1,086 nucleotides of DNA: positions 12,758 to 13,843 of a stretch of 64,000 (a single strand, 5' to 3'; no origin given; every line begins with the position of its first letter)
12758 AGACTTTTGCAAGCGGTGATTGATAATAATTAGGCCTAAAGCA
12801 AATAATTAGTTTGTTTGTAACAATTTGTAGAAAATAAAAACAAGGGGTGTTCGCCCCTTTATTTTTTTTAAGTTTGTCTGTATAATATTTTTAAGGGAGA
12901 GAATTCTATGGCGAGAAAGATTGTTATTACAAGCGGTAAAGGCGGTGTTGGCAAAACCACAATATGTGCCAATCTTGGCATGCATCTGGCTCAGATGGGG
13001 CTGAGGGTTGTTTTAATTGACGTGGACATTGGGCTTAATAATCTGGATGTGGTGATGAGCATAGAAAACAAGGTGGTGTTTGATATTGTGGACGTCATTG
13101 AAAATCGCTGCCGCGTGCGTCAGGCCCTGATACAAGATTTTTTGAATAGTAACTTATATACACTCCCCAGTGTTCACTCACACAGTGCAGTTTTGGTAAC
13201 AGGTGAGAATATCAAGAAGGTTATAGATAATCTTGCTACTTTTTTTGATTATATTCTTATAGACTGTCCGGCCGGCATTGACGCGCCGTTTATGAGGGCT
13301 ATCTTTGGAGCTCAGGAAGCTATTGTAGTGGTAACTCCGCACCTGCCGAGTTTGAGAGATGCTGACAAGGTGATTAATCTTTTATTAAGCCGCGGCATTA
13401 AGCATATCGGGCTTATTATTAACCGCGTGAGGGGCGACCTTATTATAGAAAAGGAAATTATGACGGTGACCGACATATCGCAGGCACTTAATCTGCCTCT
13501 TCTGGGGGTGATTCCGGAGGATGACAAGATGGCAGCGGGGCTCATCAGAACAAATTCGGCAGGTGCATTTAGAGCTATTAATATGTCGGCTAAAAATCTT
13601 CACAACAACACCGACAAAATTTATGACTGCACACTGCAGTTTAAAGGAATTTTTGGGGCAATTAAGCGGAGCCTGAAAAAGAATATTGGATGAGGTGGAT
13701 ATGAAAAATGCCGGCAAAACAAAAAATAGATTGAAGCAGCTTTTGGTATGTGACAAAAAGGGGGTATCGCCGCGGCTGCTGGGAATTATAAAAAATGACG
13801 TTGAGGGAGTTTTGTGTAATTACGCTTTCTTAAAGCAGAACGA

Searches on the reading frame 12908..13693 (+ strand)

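Call 35: search_protein_families(library=pfam, proteins=[window:12908-13693:+], max_evalue=0.001)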
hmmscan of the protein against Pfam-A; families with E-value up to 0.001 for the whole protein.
window:12908-13693:+ (261 aa): 11 families
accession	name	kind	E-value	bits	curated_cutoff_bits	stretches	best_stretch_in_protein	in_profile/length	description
PF01656.29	CbiA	-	1.6e-23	83.5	25.4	1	5-209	1-116/125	CobQ/CobB/MinD/ParA nucleotide binding domain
PF13614.12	AAA_31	-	2e-21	77.2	27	1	3-157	2-162/177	AAA domain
PF10609.15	ParA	-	1.3e-19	71.1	27.1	1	3-208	4-215/246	NUBPL iron-transfer P-loop NTPase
PF06564.18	CBP_BcsQ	-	1.7e-10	41.3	21.3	1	5-231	4-226/234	Cellulose biosynthesis protein BcsQ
PF09140.17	MipZ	-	3.2e-10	40.2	20.7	1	4-153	2-137/262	ATPase MipZ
PF02374.21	ArsA_ATPase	-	5.7e-10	39.3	24.3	1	4-40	2-38/305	Anion-transporting ATPase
PF00142.24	Fer4_NifH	-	2e-09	37.7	25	1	6-240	3-246/271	4Fe-4S iron sulfur cluster binding proteins, NifH/frxC family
PF13500.12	AAA_26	-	5.6e-07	30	27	1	137-208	130-194/198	AAA domain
PF16575.11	CLP1_P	-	0.00015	22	26.6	1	10-50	1-41/188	mRNA cleavage and polyadenylation factor CLP1 P-loop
PF20720.3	nSTAND3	-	0.00043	20.4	27.2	1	3-58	17-69/155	Novel STAND NTPase 3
PF03029.23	ATP_bind_1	-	0.00065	20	27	0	10-121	3-99/240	Conserved hypothetical ATP binding protein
